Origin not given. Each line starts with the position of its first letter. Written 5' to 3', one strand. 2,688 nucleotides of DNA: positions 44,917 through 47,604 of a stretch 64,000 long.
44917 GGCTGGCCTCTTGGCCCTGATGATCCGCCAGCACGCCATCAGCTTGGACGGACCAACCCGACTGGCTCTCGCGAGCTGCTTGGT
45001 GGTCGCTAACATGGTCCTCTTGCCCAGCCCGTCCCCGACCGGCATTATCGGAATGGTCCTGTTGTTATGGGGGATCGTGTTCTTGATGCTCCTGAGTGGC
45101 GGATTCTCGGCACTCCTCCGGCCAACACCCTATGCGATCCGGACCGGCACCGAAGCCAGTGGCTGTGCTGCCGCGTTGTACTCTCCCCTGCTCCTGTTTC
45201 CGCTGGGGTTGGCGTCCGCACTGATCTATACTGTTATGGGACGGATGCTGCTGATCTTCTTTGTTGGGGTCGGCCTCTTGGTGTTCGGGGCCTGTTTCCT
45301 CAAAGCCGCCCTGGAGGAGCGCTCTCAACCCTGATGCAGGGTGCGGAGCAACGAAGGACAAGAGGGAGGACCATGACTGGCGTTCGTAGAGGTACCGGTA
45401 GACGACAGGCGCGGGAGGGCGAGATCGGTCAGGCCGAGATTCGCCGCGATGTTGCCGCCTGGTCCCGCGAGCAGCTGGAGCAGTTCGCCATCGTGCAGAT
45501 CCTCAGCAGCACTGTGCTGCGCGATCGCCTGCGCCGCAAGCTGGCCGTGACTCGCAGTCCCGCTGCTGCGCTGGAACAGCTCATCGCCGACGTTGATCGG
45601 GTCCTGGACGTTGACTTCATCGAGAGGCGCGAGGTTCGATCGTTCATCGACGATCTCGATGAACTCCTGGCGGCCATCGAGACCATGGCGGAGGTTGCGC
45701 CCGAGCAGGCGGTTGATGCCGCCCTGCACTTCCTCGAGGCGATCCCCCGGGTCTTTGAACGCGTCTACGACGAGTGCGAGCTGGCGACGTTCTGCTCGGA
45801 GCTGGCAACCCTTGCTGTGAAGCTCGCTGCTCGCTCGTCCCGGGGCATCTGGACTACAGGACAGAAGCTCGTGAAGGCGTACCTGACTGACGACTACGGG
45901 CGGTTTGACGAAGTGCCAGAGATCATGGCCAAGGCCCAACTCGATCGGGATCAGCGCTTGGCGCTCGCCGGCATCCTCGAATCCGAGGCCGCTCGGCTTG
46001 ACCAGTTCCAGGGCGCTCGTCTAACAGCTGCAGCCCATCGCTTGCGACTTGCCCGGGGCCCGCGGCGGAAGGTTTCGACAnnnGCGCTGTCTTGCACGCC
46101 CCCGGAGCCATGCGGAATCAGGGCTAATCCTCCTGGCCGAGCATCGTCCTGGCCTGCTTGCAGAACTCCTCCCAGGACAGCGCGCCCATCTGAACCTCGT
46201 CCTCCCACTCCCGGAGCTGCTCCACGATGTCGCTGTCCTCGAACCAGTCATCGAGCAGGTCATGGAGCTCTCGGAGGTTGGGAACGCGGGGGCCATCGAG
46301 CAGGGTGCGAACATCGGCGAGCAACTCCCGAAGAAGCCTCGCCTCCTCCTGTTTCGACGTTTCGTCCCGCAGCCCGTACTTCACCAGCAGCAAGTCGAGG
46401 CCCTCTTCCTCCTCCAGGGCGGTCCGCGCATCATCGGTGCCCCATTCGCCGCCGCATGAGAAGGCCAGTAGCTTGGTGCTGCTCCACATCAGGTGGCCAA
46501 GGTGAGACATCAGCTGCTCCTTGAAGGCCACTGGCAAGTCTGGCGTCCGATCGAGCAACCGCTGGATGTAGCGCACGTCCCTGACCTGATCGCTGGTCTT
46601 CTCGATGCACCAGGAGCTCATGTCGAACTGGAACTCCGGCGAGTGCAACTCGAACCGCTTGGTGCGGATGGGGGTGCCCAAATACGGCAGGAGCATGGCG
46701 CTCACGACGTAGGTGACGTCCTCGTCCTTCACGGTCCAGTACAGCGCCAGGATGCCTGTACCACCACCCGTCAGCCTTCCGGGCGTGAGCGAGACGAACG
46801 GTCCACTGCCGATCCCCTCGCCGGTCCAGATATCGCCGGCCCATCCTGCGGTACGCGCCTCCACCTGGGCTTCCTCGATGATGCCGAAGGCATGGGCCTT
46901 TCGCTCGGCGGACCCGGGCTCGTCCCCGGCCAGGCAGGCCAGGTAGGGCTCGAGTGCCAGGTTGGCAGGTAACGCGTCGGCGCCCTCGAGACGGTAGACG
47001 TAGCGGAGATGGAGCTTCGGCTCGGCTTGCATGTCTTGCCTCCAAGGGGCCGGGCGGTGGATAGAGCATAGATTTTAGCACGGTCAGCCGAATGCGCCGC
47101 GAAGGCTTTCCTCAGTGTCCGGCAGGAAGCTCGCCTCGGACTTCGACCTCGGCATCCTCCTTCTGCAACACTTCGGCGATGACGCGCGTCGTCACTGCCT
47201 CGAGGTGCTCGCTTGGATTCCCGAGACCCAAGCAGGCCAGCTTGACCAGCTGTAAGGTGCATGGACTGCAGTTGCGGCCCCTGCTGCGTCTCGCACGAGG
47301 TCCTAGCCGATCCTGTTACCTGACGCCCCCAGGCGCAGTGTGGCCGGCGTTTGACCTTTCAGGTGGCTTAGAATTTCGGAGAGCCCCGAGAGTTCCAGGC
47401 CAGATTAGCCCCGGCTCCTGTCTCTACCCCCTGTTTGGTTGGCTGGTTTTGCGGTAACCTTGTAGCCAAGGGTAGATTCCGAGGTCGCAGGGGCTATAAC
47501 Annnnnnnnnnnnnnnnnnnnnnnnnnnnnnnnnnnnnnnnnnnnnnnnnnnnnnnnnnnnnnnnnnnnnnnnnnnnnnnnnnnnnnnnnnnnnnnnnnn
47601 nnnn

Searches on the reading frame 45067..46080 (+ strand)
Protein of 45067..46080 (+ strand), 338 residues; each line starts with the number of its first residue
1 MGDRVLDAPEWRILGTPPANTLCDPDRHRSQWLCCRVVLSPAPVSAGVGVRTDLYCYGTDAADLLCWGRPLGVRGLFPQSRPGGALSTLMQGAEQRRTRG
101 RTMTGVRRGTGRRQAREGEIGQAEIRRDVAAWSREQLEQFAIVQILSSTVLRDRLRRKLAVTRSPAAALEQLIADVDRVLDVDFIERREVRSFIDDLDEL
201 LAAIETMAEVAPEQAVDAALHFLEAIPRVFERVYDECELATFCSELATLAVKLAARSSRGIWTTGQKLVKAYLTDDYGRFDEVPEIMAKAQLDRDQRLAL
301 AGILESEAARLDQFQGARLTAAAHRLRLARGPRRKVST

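Call 9: search_protein_families(library=pfam, proteins=[window:45067-46080:+], max_evalue=0.01)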
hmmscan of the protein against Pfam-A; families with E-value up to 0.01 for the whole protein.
window:45067-46080:+ (338 aa): 1 family
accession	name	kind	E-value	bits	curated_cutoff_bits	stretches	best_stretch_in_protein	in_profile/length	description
PF21810.3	DUF6880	-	1.8e-09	37.5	27.3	1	149-305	31-189/472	Family of unknown function (DUF6880)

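Call 51: search_protein_families(library=padloc, proteins=[window:45067-46080:+], max_evalue=0.00001)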
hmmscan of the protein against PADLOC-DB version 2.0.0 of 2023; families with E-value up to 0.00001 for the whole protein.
window:45067-46080:+ (338 aa): 0 families

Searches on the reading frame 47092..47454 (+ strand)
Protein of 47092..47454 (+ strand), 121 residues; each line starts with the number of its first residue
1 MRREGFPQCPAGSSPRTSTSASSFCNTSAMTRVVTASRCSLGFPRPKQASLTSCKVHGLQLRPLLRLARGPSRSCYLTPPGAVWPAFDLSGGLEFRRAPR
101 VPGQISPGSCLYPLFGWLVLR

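Call 9: search_protein_families(library=pfam, proteins=[window:47092-47454:+], max_evalue=0.01)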
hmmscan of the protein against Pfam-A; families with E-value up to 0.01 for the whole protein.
window:47092-47454:+ (121 aa): 0 families
